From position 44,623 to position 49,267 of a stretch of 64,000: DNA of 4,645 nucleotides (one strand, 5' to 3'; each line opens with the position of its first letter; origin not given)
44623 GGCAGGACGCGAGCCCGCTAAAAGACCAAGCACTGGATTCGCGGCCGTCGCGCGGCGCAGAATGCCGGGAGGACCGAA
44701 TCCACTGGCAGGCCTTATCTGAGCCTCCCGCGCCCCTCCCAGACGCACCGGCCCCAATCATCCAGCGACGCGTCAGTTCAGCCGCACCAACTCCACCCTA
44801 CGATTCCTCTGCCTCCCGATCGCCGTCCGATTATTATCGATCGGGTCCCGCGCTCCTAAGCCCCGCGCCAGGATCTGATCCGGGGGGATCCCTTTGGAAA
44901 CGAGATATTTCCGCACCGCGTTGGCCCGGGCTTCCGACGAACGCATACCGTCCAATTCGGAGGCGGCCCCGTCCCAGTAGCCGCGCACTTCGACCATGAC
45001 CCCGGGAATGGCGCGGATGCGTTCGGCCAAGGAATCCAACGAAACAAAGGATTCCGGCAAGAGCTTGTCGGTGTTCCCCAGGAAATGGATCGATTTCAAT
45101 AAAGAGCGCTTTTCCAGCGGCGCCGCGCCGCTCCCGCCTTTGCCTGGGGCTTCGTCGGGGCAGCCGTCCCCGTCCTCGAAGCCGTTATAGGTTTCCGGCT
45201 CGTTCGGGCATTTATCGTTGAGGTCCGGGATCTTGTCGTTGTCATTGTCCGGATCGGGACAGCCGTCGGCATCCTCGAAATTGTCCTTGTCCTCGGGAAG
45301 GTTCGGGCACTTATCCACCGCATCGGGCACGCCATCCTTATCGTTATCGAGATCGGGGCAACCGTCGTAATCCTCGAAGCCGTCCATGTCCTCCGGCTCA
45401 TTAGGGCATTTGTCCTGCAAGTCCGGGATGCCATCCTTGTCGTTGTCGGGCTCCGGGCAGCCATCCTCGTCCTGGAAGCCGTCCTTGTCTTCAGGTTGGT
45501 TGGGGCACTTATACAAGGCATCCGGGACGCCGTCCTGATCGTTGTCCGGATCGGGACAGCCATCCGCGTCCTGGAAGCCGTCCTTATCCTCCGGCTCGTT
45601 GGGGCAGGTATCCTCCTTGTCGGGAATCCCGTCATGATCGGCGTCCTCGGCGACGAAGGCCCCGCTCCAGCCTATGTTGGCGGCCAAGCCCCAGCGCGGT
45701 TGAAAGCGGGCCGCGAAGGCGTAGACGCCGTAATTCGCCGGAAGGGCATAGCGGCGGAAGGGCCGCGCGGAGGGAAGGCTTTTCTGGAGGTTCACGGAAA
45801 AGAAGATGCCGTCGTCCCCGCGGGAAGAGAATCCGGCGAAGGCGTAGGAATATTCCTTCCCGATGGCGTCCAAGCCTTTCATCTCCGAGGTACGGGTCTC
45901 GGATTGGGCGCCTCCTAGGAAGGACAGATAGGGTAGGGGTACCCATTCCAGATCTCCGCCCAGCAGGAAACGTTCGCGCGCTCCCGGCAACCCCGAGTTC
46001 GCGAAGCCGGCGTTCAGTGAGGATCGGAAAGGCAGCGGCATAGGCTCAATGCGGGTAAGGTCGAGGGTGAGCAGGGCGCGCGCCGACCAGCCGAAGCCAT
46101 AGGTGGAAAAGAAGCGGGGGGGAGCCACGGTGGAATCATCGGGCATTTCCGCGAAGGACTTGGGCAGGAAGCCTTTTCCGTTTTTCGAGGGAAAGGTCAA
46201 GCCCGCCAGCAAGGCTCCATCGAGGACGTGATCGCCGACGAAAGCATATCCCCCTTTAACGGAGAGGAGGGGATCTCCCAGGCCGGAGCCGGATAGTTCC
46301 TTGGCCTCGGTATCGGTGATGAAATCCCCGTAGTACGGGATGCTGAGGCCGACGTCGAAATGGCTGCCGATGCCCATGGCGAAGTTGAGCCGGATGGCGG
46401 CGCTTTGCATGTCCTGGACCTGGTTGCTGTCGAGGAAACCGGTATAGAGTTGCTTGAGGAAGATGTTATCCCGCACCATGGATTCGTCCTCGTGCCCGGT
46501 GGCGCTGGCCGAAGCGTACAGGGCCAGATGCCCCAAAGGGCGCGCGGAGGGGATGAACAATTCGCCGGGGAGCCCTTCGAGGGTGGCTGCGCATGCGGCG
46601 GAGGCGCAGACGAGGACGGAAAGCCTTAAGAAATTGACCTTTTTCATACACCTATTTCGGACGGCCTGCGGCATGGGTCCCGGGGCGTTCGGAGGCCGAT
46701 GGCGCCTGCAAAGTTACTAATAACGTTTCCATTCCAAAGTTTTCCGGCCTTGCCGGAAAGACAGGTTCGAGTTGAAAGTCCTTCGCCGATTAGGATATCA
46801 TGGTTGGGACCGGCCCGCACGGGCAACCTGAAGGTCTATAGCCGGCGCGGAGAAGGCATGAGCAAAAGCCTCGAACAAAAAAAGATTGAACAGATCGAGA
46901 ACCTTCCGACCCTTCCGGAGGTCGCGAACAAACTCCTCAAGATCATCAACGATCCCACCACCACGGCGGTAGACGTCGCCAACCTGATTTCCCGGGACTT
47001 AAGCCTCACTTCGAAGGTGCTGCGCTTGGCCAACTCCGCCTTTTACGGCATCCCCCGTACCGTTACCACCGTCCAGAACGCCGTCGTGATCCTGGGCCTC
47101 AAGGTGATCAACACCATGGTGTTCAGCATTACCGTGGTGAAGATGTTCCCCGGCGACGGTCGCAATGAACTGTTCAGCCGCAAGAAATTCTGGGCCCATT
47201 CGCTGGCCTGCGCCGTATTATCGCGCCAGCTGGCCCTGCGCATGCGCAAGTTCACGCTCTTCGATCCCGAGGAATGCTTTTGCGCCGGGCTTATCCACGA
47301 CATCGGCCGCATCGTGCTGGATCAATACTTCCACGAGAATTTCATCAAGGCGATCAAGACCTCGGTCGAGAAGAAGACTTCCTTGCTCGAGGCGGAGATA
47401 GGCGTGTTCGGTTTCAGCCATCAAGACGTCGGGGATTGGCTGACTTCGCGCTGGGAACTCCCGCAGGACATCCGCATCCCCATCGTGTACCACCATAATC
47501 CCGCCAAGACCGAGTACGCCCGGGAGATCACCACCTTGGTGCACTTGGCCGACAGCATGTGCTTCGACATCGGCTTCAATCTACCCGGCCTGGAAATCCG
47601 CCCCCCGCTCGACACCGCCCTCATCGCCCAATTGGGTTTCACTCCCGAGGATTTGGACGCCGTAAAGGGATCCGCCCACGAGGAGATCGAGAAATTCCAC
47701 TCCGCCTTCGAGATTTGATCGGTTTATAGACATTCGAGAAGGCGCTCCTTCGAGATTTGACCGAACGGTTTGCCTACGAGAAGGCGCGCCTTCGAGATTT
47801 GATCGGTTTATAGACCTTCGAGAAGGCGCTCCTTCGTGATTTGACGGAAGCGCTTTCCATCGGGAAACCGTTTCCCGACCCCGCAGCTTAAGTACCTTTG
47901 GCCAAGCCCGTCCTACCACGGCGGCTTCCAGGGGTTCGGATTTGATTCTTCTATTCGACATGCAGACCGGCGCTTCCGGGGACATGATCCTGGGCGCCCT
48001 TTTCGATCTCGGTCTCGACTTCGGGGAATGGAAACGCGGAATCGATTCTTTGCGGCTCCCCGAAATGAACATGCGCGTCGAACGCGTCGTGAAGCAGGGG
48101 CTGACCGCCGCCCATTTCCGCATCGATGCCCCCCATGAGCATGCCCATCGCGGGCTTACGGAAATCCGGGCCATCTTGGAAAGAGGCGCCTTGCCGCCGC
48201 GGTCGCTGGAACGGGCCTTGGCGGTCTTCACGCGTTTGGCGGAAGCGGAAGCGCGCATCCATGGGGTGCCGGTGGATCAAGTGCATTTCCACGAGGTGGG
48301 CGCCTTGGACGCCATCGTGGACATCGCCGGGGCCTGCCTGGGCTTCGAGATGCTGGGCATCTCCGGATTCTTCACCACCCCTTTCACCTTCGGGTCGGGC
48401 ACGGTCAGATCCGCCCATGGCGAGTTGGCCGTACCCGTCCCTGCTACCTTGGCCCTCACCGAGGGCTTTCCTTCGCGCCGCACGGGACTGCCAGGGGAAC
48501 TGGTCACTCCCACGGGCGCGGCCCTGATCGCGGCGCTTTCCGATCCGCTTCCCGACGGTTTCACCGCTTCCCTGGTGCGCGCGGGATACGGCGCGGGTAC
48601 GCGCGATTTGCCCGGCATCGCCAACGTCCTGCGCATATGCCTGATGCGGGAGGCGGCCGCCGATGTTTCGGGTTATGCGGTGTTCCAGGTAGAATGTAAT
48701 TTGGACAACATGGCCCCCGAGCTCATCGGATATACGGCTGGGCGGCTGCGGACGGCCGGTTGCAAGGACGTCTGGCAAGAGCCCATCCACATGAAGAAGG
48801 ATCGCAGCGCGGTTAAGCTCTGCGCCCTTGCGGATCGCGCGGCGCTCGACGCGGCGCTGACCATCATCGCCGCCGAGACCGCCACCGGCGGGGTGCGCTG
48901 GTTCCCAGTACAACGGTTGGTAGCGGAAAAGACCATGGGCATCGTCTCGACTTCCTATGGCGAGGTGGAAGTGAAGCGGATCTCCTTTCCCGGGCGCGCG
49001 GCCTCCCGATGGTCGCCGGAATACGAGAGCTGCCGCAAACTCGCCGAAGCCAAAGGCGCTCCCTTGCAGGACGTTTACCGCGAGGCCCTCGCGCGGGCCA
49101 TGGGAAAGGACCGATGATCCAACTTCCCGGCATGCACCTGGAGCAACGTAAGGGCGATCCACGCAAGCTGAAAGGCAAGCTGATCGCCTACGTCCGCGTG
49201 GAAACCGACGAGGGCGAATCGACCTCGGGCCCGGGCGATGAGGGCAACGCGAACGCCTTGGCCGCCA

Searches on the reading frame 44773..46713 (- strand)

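Call 54: search_protein_families(library=pfam, proteins=[window:44773-46713:-], max_evalue=0.0001)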
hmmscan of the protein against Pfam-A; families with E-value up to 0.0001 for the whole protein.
window:44773-46713:- (646 aa): 2 families
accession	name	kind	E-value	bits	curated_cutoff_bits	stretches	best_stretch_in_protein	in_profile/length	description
PF00691.25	OmpA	-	9e-15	55.3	27.2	1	544-638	2-98/98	OmpA family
PF02412.23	TSP_3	-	4.6e-11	42.6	25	0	356-375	14-33/36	Thrombospondin type 3 repeat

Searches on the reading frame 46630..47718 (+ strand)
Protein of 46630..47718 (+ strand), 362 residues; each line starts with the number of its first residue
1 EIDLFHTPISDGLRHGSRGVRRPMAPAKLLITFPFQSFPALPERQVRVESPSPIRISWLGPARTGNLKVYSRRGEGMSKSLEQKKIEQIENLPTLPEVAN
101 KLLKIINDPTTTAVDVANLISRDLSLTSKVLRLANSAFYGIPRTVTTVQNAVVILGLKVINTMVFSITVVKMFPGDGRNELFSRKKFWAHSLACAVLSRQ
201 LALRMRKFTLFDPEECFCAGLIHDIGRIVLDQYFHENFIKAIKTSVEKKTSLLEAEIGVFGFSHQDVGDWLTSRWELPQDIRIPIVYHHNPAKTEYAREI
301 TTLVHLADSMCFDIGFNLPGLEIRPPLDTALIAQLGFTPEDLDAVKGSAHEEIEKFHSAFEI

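Call 54: search_protein_families(library=pfam, proteins=[window:46630-47718:+], max_evalue=0.0001)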
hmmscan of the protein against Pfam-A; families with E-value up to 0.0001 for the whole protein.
window:46630-47718:+ (362 aa): 2 families
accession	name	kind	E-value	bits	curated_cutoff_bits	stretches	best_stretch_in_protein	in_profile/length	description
PF08668.18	HDOD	-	1.9e-59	200.9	22.9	1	92-291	1-196/196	HDOD domain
PF01966.28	HD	-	4.1e-09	37.2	22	1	188-308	2-108/116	HD domain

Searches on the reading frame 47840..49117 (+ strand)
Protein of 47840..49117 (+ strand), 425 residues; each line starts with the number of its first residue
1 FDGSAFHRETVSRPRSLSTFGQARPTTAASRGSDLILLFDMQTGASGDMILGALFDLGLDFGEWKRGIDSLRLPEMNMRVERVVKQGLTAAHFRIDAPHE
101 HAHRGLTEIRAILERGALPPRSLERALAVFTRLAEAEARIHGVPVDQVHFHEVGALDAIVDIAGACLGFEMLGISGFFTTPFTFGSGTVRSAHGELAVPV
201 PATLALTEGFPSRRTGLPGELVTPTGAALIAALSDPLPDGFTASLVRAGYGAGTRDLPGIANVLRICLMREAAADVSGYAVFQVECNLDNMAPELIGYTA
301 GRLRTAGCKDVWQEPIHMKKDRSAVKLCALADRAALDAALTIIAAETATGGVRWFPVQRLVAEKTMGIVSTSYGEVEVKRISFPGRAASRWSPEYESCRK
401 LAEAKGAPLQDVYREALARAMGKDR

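Call 54: search_protein_families(library=pfam, proteins=[window:47840-49117:+], max_evalue=0.0001)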
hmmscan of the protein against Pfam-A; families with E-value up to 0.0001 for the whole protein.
window:47840-49117:+ (425 aa): 1 family
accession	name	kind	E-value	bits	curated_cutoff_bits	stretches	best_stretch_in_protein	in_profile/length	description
PF01969.22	Ni_insertion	-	1.6e-121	406.5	22.1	1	37-413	1-375/375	Nickel insertion protein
